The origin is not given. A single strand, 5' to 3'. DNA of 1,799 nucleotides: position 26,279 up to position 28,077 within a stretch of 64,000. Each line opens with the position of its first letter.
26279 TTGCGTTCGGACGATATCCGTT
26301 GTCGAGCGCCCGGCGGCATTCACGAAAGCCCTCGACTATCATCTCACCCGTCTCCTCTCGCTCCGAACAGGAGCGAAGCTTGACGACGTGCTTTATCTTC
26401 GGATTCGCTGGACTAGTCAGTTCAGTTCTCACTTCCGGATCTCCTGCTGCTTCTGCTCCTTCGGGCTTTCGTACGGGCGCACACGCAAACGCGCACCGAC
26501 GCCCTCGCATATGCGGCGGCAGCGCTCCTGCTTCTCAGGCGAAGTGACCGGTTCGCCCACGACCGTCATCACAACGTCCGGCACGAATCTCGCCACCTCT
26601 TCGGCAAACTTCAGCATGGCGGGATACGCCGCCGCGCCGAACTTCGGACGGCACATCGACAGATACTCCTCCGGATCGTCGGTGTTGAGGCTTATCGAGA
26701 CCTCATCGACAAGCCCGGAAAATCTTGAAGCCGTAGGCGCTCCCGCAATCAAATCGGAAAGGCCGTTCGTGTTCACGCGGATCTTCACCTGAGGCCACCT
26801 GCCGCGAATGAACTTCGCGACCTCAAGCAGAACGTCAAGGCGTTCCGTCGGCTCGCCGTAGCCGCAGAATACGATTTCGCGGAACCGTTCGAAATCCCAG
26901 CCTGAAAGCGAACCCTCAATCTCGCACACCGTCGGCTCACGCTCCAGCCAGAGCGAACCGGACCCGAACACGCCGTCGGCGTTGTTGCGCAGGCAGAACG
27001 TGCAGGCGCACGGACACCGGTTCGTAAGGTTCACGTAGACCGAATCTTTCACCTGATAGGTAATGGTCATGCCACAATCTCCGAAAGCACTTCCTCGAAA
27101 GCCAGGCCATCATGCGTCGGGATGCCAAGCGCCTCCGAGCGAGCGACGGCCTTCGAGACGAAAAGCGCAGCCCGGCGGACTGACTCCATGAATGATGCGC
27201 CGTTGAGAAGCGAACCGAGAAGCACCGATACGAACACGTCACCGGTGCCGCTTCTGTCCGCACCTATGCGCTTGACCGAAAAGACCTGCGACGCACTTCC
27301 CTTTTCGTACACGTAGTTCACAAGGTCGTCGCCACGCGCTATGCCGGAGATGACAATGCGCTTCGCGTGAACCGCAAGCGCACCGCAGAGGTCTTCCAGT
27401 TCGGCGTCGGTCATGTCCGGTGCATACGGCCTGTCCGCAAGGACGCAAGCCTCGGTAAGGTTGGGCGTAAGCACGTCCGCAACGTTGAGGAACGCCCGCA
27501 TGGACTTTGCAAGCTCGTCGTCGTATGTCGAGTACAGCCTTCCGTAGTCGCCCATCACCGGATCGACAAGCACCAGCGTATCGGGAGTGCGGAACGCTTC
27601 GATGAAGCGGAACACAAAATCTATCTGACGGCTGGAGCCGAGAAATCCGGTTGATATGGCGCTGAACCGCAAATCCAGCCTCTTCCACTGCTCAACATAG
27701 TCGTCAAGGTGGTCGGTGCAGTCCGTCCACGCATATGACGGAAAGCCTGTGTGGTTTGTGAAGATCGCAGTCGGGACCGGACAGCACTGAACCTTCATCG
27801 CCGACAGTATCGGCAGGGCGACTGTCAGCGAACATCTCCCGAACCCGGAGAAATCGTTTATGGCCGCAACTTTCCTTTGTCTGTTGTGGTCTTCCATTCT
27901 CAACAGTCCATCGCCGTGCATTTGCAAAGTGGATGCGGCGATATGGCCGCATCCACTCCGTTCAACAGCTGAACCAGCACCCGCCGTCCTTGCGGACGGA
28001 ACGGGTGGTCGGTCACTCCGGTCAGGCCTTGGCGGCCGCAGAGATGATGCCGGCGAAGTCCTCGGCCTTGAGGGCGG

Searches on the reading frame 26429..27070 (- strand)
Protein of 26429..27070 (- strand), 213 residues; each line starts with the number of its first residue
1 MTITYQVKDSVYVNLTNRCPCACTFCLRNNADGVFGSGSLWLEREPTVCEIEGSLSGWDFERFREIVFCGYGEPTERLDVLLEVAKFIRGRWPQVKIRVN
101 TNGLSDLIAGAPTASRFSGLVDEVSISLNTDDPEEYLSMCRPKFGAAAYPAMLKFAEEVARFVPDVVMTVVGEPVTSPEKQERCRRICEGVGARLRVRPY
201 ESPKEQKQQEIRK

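Call 36: search_protein_families(library=pfam, proteins=[window:26429-27070:-], max_evalue=0.0001)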
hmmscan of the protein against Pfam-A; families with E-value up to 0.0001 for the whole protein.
window:26429-27070:- (213 aa): 1 family
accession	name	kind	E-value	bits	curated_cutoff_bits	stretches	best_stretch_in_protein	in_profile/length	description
PF04055.27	Radical_SAM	-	1.4e-09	38.8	29.5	1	13-174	1-152/166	Radical SAM superfamily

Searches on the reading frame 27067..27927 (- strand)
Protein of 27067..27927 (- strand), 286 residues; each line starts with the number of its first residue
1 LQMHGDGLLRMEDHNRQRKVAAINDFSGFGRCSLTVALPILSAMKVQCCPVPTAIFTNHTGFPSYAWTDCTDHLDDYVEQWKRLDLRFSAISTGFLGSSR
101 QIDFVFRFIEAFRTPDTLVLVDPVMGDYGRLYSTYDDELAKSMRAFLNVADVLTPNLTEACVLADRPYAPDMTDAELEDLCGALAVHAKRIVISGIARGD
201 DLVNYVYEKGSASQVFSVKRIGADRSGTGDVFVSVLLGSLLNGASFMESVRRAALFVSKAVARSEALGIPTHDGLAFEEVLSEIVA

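Call 36: search_protein_families(library=pfam, proteins=[window:27067-27927:-], max_evalue=0.0001)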
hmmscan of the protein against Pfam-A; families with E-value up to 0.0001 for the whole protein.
window:27067-27927:- (286 aa): 2 families
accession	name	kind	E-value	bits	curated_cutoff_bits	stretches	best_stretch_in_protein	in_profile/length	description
PF08543.17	Phos_pyr_kin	-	9.3e-22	78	27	1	42-268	16-239/246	Phosphomethylpyrimidine kinase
PF00294.29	PfkB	-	9.5e-09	35.4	25.8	1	137-265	172-294/302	pfkB family carbohydrate kinase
